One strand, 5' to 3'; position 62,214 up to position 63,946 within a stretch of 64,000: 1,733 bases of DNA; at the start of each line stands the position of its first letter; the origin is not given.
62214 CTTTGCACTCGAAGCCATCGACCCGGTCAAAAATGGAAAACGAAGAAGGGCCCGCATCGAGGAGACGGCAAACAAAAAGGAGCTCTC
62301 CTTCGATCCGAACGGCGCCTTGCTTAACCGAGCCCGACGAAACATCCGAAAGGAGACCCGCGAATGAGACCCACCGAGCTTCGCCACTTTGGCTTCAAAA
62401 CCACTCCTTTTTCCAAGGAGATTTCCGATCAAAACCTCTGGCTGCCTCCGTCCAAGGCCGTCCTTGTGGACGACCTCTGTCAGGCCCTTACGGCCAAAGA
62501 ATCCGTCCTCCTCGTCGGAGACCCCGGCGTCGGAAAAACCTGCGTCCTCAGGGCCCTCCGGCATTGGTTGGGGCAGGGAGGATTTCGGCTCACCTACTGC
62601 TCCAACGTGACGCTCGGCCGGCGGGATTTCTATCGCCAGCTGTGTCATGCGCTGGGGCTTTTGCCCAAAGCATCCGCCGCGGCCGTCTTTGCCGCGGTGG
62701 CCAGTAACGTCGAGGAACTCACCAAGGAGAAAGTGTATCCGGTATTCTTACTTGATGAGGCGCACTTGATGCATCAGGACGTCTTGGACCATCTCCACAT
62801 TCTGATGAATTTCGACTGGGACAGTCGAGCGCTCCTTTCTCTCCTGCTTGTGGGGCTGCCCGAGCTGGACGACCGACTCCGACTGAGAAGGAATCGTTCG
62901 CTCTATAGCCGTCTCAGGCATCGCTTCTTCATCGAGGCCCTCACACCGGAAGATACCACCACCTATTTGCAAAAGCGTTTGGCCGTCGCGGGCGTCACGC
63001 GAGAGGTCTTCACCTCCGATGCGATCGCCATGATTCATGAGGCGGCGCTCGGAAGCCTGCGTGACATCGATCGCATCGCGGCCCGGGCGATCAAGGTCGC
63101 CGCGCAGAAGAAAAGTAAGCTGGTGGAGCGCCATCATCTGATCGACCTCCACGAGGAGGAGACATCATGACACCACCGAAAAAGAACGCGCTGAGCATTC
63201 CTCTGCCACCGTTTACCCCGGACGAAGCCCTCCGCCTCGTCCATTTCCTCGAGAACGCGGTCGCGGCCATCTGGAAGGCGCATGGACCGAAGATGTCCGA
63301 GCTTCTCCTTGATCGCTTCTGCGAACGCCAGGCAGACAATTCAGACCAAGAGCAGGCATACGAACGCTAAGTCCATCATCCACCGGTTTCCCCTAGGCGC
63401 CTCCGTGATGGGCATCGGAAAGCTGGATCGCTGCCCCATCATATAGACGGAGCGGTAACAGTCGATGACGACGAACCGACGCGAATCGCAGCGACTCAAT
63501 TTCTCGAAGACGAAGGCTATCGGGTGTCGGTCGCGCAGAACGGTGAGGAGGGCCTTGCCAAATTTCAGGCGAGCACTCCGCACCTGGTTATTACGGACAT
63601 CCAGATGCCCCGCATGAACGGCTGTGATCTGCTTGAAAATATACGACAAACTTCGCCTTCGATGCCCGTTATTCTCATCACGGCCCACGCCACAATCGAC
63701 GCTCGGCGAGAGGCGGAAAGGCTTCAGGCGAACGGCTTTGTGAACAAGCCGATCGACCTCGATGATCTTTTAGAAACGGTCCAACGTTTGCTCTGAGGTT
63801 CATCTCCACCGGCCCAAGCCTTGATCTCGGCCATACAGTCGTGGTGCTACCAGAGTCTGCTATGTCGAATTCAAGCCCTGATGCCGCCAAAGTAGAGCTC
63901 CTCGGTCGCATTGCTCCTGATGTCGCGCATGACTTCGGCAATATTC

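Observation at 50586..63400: Two paralogous copies of an unusual transposition module (Zn-ribbon protein, Mu/TniA-type DDE transposase, TniB/ExeA-like AAA+ ATPase, small protein), one intact and one decayed and hit by IS66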

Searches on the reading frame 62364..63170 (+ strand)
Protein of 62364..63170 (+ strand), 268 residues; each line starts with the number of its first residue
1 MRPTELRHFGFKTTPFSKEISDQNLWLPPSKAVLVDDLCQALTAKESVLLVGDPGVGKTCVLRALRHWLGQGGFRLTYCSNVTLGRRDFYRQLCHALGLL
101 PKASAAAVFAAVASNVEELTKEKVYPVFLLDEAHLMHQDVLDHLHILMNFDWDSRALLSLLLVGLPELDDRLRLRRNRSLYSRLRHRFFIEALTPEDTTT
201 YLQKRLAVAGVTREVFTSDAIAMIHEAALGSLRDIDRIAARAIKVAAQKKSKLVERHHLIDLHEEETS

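Call 3: search_protein_families(library=pfam, proteins=[window:62364-63170:+], max_evalue=0.01)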
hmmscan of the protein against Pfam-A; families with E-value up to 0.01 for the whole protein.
window:62364-63170:+ (268 aa): 8 families
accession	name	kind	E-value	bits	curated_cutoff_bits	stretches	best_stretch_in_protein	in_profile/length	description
PF13401.12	AAA_22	-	7.2e-24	85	27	1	45-172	5-130/130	AAA domain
PF13191.12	AAA_16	-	2.9e-07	31.6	32.6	1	41-159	19-153/167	AAA ATPase domain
PF20720.3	nSTAND3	-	2.2e-05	24.6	27.2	1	36-83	8-55/155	Novel STAND NTPase 3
PF07728.20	AAA_5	-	3.7e-05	24.2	22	1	47-148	1-90/139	AAA domain (dynein-related subfamily)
PF13604.12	AAA_30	-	0.00011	22.5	27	1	40-81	11-54/191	AAA domain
PF09848.15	SLFN-g3_helicase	-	0.00017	21.5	24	1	47-138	3-93/354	Schlafen group 3, DNA/RNA helicase domain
PF00004.35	AAA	-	0.00019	22.3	21.2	1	48-140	1-73/131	ATPase family associated with various cellular activities (AAA)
PF20030.5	bpMoxR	-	0.0011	18.6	27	1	32-72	18-58/205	MoxR domain in the MoxR-vWA-beta-propeller ternary systems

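Call 4: search_protein_families(library=ncbifam, proteins=[window:62364-63170:+], max_evalue=0.01)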
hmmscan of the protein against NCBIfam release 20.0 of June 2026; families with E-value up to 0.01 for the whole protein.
window:62364-63170:+ (268 aa): 5 families
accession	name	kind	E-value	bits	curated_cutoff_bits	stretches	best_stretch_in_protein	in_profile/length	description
TIGR03015.1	pepcterm_ATPase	hypoth_equivalog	3.4e-26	92.3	324.5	1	9-262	6-262/269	XrtA/PEP-CTERM system-associated ATPase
NF038214.1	IS21_help_AAA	equivalog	0.00061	19.5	200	1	42-84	87-129/232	IS21-like element helper ATPase IstB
TIGR02397.1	dnaX_nterm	equivalog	0.00096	18.5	250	0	182-248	166-228/355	DNA polymerase III subunit gamma/tau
NF008379.0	PRK11174.1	equivalog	0.0029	16.4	684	1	22-126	352-457/588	heme ABC transporter permease/ATP-binding protein CydD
TIGR00764.1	lon_rel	equivalog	0.0056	15.3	516.6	0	37-71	29-63/608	ATP-dependent protease LonB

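Call 26: search_solved_structures(query=window:62364-63170:+, max_evalue=0.01)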
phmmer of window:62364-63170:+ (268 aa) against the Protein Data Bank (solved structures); distinct sequences matched with E-value up to 0.01: 8.
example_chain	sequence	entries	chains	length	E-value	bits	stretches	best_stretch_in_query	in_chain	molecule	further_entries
6or5_A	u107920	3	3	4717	5.7e-09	39.1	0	38-68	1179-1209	Midasin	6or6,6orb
6i27_A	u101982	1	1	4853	6.6e-07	32.3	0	11-75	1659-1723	Midasin,Midasin,Midasin,Midasin,Midasin,Midasin,Midasin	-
6i26_A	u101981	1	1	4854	6.6e-07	32.3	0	11-75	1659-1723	Midasin,Midasin,Midasin,Midasin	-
6hyp_A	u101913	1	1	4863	6.7e-07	32.3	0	11-75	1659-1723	Midasin,Midasin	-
5jcs_s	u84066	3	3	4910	6.9e-07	32.3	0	11-75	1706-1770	Midasin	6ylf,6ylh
4d2q_A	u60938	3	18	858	0.0039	20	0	47-144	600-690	CLPB | CHAPERONE PROTEIN CLPB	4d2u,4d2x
6og3_E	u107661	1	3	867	0.004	20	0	47-144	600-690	Hyperactive disaggregase ClpB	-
6oax_C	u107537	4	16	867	0.004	20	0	47-144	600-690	Hyperactive disaggregase ClpB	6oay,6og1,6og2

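Call 37: list_cluster_members(proteins=[P0007, P0001, window:62364-63170:+, window:63167-63370:+])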
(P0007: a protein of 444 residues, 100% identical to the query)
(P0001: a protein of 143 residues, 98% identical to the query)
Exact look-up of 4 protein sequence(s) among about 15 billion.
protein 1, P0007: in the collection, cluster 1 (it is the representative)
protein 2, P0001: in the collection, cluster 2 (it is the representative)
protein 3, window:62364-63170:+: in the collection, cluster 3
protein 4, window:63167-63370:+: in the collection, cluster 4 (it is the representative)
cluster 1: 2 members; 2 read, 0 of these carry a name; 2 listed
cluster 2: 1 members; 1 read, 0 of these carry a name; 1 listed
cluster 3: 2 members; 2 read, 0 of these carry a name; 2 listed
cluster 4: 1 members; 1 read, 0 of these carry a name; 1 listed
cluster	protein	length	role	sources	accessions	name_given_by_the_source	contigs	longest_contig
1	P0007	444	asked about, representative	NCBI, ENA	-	-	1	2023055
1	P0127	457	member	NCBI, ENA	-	-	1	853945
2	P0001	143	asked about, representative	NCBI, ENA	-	-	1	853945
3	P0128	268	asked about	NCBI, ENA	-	-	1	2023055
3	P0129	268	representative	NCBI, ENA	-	-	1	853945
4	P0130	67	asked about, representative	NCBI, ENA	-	-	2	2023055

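Call 46: search_protein_families(library=phrogs, proteins=[window:62364-63170:+], max_evalue=0.01)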
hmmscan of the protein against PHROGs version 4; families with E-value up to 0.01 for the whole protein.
window:62364-63170:+ (268 aa): 5 families
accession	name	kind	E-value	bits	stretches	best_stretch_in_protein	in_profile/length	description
phrog_296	-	integration and excision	8.9e-23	81.8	1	34-262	307-518/626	DNA transposition protein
phrog_168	-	DNA, RNA and nucleotide metabolism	4.8e-05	24.2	1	46-223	43-165/314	clamp loader of DNA polymerase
phrog_7998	-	unknown function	0.00016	22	1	32-147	27-142/339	-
phrog_3757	-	unknown function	0.00025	21.5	0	41-65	122-146/367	-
phrog_4871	-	other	0.0083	15.6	0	36-65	202-233/764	ATP-dependent protease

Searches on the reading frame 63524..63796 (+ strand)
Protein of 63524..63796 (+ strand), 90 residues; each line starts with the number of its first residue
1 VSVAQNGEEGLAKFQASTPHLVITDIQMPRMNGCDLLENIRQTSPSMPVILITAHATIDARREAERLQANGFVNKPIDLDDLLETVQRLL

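Call 3: search_protein_families(library=pfam, proteins=[window:63524-63796:+], max_evalue=0.01)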
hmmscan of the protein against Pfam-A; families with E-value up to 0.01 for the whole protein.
window:63524-63796:+ (90 aa): 1 family
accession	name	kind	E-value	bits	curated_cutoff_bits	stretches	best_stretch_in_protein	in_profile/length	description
PF00072.30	Response_reg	-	4.8e-25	88.3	30.2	1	3-86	27-110/111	Response regulator receiver domain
